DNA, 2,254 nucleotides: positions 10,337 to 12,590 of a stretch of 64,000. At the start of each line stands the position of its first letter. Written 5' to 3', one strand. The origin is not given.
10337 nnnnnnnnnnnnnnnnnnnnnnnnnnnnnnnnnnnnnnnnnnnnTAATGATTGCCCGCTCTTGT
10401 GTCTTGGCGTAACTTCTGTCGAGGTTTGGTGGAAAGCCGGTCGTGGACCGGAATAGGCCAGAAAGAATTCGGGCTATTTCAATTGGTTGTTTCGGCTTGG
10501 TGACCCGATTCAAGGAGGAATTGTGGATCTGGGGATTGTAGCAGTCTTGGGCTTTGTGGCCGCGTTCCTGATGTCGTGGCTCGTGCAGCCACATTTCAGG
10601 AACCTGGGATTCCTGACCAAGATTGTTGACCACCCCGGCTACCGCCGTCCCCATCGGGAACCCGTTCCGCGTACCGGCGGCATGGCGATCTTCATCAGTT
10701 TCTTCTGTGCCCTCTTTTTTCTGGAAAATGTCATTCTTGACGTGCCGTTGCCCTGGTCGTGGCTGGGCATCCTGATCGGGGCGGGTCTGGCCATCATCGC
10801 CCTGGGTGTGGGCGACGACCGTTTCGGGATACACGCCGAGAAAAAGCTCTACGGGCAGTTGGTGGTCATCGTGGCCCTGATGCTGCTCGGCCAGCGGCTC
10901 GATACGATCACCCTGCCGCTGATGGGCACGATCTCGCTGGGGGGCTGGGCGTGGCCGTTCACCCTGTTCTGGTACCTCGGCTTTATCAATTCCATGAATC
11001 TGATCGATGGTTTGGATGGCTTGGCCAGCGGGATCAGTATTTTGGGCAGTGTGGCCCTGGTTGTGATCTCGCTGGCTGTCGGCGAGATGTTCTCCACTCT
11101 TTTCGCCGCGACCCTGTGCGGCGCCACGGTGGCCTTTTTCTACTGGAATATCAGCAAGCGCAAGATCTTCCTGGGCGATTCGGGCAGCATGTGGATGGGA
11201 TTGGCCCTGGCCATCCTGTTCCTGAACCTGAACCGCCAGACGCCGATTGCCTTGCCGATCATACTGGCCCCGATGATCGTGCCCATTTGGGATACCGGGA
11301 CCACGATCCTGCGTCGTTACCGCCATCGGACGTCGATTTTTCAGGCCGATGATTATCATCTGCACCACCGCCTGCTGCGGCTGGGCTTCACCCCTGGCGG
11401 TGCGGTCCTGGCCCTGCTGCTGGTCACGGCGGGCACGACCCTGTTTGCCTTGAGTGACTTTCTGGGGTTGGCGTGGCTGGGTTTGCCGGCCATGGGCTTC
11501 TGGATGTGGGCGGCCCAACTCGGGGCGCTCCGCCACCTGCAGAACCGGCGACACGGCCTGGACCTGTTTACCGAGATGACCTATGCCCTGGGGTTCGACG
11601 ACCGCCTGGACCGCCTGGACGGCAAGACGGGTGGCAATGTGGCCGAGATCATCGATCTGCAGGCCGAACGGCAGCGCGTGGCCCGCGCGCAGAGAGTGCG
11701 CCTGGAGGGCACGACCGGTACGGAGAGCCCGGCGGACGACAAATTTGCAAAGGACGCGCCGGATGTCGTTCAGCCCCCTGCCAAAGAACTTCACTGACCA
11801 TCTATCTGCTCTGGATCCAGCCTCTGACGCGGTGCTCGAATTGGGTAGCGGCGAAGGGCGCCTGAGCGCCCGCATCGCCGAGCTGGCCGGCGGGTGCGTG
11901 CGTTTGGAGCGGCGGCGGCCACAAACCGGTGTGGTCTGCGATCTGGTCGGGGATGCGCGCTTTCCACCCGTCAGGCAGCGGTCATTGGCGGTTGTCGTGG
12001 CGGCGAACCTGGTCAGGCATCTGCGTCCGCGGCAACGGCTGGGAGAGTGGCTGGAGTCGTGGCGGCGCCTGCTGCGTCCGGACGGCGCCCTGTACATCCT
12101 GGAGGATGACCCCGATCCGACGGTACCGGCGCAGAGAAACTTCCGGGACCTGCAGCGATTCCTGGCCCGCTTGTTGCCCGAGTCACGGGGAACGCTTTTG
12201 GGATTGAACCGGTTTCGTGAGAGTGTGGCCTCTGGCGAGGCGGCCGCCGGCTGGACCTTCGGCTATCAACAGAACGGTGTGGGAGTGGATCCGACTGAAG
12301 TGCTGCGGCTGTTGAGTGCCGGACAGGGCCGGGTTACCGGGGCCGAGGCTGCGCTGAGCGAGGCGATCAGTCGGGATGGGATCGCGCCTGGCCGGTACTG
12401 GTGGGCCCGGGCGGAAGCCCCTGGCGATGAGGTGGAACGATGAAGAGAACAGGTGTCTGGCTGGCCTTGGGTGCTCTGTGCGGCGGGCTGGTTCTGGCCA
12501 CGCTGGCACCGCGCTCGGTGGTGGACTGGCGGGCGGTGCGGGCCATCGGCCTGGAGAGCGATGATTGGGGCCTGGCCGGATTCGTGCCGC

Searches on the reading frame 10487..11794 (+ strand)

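Call 12: search_protein_families(library=pfam, proteins=[window:10487-11794:+], max_evalue=0.001)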
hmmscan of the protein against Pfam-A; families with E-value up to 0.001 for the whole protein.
window:10487-11794:+ (436 aa): 1 family
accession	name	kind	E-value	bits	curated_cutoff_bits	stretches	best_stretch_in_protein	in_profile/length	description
PF00953.26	Glycos_transf_4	-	6.5e-33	114.4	27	1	96-247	4-158/160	Glycosyl transferase family 4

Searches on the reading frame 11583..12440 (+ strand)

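Call 12: search_protein_families(library=pfam, proteins=[window:11583-12440:+], max_evalue=0.001)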
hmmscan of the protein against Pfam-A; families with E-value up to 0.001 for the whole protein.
window:11583-12440:+ (286 aa): 3 families
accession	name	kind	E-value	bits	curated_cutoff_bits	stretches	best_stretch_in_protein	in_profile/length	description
PF13649.12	Methyltransf_25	-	2.5e-05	25.3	27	0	84-168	1-97/97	Methyltransferase domain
PF08242.18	Methyltransf_12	-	0.00035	21.7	30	0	108-170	40-98/98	Methyltransferase domain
PF08241.18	Methyltransf_11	-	0.0004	21.4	21.2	0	85-172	1-95/95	Methyltransferase domain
